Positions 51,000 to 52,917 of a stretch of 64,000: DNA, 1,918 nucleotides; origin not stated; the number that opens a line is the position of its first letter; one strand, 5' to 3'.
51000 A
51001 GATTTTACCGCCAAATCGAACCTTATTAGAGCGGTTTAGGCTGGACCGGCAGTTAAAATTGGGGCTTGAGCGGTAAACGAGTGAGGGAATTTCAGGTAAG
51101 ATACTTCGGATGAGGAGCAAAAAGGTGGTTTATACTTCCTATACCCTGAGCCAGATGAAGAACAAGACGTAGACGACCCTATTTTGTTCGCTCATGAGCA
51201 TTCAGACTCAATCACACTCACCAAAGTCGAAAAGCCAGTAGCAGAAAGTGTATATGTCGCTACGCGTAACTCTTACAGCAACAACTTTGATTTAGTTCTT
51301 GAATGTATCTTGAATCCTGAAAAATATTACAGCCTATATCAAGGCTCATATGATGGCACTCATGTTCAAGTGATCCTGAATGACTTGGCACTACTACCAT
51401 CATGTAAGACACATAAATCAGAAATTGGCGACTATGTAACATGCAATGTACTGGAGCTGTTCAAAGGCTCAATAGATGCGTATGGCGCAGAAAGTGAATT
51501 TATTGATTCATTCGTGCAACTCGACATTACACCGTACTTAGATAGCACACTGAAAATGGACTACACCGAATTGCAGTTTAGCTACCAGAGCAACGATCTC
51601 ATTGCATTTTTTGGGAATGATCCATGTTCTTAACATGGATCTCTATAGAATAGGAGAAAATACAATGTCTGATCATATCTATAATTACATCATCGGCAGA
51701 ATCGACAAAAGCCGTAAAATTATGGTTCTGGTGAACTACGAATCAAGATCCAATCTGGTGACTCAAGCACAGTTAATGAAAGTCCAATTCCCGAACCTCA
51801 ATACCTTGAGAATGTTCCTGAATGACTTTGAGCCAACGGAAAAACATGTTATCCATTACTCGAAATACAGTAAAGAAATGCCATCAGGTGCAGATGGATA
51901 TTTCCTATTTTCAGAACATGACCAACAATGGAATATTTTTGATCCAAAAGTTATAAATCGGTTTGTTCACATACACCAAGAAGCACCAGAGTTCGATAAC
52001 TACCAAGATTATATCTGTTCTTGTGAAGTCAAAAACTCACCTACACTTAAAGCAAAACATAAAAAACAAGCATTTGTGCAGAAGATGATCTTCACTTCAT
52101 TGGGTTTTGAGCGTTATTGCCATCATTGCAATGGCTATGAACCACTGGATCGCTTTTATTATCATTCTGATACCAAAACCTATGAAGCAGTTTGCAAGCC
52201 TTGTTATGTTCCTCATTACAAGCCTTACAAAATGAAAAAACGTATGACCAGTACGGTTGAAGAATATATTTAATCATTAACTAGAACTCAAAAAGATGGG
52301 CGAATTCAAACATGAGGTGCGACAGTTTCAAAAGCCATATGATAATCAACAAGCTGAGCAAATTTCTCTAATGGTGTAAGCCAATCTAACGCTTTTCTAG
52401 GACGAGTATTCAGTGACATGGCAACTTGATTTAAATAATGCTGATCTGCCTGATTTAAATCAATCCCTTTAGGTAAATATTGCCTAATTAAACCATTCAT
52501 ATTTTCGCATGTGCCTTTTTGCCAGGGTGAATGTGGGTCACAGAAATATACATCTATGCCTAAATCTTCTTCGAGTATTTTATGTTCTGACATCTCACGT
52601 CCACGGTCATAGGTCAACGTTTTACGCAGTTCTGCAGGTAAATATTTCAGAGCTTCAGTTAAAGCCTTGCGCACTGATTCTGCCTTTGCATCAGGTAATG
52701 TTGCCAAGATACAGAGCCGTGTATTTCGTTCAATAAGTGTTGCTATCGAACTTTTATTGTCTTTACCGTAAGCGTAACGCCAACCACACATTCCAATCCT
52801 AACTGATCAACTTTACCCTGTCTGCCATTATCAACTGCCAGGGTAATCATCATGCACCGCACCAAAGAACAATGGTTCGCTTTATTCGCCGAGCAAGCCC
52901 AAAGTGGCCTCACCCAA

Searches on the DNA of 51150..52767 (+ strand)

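Call 38: search_dna_similar(query=window:51150-52767:+, collection=plasmids, mode=near, max_rows=25)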
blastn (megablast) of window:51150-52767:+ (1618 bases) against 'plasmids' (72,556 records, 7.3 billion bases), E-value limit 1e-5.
Records with a match: 2195; places in all: 2643; records where one place covers at least 80% of the query: 46.
Best place of each record, by identity: >=99% 925; 95-99% 1260; 90-95% 10.
By first word of the organism name: Escherichia 731; Klebsiella 664; Acinetobacter 349; Enterobacter 166; Citrobacter 73; Providencia 72; Salmonella 29; Proteus 23; Raoultella 21; Enterobacteriaceae 11; and 14 more.
By predicted mobility (MOB-suite, as given by PLSDB): conjugative 1723; mobilizable 251; non-mobilizable 221.
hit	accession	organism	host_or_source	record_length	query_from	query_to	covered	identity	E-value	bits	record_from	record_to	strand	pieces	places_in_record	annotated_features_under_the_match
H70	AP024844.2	Enterobacter cloacae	-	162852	1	1618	100%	100.0%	0e+0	2988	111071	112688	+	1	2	hypothetical protein (x3)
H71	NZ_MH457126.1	Vibrio alginolyticus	shrimp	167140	1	1618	100%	100.0%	0e+0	2988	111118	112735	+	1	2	hypothetical protein (x2)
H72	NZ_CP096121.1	Acinetobacter portensis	milking environment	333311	1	1618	100%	99.9%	0e+0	2992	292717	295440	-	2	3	transposase | hypothetical protein (x2) | IS30 family transposase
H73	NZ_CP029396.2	Acinetobacter defluvii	pure culture,sewage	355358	1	1618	100%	99.9%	0e+0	2991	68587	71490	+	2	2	IS3-like element ISAba14 family transposase | hypothetical protein (x2) | IS30 family transposase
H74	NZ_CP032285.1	Acinetobacter sp. WCHA55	Culture,Sewage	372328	1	1618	100%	99.9%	0e+0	2983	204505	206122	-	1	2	hypothetical protein (x2) | IS30 family transposase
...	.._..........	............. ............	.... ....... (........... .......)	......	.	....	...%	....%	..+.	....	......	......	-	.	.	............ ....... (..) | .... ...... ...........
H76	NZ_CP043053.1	Acinetobacter pittii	Homo sapiens,urine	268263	1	1618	100%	99.9%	0e+0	2983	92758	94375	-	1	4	hypothetical protein (x2) | IS30 family transposase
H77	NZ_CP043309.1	Acinetobacter johnsonii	sewage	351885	1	1618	100%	99.9%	0e+0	2983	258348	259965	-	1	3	hypothetical protein (x2) | IS30 family transposase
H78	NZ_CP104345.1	Acinetobacter baumannii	Homo sapiens,Wound/Abscess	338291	1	1618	100%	99.9%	0e+0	2983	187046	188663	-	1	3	hypothetical protein (x2) | IS30 family transposase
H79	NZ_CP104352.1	Acinetobacter baumannii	Homo sapiens,Wound/Abscess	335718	1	1618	100%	99.9%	0e+0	2983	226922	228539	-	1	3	hypothetical protein (x2) | IS30 family transposase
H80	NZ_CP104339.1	Acinetobacter baumannii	Homo sapiens,Wound/Abscess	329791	1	1618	100%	99.9%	0e+0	2983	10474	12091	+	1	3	hypothetical protein (x2) | IS30 family transposase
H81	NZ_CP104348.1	Acinetobacter baumannii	Homo sapiens,sputum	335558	1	1618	100%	99.9%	0e+0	2983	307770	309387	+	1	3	hypothetical protein (x2) | IS30 family transposase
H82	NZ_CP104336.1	Acinetobacter baumannii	Homo sapiens,blood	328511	1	1618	100%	99.9%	0e+0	2983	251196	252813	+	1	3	hypothetical protein (x2) | IS30 family transposase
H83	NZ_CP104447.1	Acinetobacter baumannii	Homo sapiens,sputum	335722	1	1618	100%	99.9%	0e+0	2983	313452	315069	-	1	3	hypothetical protein (x2) | IS30 family transposase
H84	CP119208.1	Acinetobacter soli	Homo sapiens,blood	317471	1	1618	100%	99.9%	0e+0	2983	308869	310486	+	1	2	hypothetical protein (x2) | IS30 family transposase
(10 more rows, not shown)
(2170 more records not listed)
